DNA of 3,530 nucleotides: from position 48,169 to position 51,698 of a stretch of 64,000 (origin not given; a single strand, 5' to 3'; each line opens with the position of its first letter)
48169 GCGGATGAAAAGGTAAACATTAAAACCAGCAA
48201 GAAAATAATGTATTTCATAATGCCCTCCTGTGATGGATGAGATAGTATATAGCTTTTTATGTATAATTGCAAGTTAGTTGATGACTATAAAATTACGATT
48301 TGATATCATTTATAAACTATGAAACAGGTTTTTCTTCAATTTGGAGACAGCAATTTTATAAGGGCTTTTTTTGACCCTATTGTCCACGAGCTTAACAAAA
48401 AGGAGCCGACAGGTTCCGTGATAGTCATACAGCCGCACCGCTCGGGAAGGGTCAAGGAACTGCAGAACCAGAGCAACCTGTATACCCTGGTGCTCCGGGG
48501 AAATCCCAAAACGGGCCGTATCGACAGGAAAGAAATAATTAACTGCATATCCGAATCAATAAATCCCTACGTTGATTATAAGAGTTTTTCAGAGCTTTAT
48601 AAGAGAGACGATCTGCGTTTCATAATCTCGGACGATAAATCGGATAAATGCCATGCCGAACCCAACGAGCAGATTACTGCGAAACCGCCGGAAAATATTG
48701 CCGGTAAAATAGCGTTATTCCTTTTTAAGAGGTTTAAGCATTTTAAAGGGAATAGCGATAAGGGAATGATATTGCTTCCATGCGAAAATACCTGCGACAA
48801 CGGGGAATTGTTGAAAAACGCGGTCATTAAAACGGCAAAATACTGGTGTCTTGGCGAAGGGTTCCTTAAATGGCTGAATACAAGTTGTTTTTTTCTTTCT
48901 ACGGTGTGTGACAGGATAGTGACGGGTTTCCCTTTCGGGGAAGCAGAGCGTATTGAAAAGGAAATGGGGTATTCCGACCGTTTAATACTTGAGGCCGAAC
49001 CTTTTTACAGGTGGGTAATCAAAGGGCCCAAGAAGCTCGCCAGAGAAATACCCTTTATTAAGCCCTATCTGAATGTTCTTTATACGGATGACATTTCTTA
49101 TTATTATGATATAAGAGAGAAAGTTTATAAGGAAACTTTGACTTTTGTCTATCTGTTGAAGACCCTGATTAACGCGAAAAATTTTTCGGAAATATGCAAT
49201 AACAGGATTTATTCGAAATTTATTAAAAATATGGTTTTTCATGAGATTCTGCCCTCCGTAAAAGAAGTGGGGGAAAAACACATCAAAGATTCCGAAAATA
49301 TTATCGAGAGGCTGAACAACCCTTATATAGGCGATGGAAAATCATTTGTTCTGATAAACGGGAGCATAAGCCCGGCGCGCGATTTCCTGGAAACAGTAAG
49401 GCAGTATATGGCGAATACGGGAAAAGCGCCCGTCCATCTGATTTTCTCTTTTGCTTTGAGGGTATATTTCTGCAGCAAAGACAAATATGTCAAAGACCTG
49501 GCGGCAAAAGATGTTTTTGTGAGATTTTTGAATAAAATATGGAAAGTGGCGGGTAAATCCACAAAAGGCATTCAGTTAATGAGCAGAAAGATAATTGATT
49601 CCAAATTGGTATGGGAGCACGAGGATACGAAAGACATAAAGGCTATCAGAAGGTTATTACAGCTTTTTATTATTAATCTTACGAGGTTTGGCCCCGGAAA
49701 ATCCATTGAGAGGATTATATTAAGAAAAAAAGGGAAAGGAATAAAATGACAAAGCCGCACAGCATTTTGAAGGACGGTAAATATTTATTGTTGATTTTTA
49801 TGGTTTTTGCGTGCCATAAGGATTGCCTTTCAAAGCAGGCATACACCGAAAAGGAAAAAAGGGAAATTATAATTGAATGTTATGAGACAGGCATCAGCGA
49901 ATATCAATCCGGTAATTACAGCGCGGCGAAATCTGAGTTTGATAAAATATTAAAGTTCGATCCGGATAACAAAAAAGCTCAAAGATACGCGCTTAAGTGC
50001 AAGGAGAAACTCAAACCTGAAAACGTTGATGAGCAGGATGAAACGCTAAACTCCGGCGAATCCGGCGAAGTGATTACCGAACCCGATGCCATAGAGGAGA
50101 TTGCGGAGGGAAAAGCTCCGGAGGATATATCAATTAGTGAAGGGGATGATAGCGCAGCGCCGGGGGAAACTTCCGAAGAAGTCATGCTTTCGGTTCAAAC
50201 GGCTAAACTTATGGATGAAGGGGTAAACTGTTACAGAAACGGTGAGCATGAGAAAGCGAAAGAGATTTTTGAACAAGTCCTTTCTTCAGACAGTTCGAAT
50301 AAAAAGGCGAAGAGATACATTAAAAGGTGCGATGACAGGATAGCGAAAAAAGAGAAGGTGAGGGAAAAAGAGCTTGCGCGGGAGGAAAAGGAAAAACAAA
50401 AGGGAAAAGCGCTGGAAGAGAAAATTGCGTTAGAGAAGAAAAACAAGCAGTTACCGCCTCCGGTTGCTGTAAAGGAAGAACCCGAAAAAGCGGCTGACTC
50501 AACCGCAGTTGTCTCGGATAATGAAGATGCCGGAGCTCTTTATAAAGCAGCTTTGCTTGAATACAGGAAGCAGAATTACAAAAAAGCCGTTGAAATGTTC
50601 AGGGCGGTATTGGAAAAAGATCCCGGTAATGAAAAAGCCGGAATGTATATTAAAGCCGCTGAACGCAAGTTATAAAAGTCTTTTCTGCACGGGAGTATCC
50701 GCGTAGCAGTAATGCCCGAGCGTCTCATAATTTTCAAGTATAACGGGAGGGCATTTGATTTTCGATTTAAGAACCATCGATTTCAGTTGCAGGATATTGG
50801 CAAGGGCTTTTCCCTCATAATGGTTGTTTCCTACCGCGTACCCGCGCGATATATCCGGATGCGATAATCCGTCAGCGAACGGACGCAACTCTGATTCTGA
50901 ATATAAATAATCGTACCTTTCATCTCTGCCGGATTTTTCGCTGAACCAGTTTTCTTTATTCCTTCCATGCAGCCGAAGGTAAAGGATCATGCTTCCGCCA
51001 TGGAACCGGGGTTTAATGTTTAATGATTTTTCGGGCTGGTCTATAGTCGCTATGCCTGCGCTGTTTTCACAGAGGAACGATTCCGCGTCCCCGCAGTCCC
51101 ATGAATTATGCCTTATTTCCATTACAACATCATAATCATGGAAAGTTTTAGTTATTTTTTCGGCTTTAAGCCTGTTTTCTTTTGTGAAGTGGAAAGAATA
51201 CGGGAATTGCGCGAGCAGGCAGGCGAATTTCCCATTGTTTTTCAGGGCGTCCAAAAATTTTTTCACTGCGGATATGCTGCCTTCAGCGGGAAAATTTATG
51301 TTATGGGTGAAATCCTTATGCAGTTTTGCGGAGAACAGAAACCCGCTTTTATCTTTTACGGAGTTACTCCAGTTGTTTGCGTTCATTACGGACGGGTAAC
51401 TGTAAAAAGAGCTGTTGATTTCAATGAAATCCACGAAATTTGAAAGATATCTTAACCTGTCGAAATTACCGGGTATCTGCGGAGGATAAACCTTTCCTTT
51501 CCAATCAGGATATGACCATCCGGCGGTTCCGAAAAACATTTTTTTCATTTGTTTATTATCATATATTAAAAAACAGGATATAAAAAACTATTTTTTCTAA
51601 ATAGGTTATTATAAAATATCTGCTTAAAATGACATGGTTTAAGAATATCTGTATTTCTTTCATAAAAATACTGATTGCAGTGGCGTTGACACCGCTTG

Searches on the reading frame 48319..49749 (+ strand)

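Call 42: search_protein_families(library=pfam, proteins=[window:48319-49749:+], max_evalue=0.00001)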
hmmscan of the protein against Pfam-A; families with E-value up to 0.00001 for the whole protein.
window:48319-49749:+ (476 aa): 2 families
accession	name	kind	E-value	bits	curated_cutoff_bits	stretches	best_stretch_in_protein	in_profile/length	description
PF01232.29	Mannitol_dh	-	1.3e-22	81.2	27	1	6-244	4-195/199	Mannitol dehydrogenase Rossmann domain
PF08125.19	Mannitol_dh_C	-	1.8e-08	34.6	30.7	1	282-406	25-150/190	Mannitol dehydrogenase C-terminal domain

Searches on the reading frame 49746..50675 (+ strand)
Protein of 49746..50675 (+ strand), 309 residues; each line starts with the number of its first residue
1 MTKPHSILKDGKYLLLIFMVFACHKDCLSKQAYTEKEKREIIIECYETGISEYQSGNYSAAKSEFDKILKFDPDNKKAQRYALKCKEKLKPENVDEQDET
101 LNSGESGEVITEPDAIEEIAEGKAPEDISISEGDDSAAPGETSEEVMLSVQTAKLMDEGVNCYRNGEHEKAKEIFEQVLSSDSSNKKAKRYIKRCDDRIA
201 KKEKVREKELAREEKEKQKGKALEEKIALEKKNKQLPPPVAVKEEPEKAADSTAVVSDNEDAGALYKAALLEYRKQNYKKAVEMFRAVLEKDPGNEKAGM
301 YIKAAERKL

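Call 42: search_protein_families(library=pfam, proteins=[window:49746-50675:+], max_evalue=0.00001)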
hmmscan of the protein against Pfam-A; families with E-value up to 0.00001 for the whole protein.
window:49746-50675:+ (309 aa): 10 families
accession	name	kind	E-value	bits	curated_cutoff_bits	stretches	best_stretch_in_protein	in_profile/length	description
PF07719.23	TPR_2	-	6.3e-16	57.5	27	0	263-295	2-34/34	Tetratricopeptide repeat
PF14853.12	Fis1_TPR_C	-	3.6e-14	53.1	25.3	0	46-89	5-48/53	Fis1 C-terminal tetratricopeptide repeat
PF13174.12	TPR_6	-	7.8e-11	42.3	26.3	0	264-294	2-32/33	Tetratricopeptide repeat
PF13428.12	TPR_14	-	2.1e-09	37.5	23.5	0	264-298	3-37/44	Tetratricopeptide repeat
PF14559.12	TPR_19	-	3.4e-09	37.3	25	0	276-298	5-27/68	Tetratricopeptide repeat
PF13432.12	TPR_16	-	3.9e-09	37.2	32.7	0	255-295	24-64/65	Tetratricopeptide repeat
PF00515.34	TPR_1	-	5.2e-09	36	27.8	0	264-295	3-34/34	Tetratricopeptide repeat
PF13181.12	TPR_8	-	4.3e-08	33.1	25.7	0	164-184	13-33/34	Tetratricopeptide repeat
PF14863.12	Alkyl_sulf_dimr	-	3e-06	28.1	26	0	151-200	68-117/139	Alkyl sulfatase dimerisation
PF13371.12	TPR_9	-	3.5e-06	27.4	35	0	44-80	31-67/73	Tetratricopeptide repeat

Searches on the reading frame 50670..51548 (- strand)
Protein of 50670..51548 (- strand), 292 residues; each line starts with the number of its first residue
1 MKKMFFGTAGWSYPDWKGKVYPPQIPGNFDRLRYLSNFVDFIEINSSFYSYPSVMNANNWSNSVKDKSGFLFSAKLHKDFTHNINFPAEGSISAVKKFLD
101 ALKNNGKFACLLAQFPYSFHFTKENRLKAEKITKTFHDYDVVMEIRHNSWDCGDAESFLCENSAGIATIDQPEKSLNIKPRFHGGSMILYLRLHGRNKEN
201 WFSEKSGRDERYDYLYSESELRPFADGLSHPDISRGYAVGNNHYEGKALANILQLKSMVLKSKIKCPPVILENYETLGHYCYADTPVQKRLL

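Call 42: search_protein_families(library=pfam, proteins=[window:50670-51548:-], max_evalue=0.00001)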
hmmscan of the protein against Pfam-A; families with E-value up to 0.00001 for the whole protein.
window:50670-51548:- (292 aa): 1 family
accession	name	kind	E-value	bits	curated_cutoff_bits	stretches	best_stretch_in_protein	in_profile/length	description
PF01904.24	DUF72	-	1.5e-39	136.8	25.3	1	21-258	1-217/217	Protein of unknown function DUF72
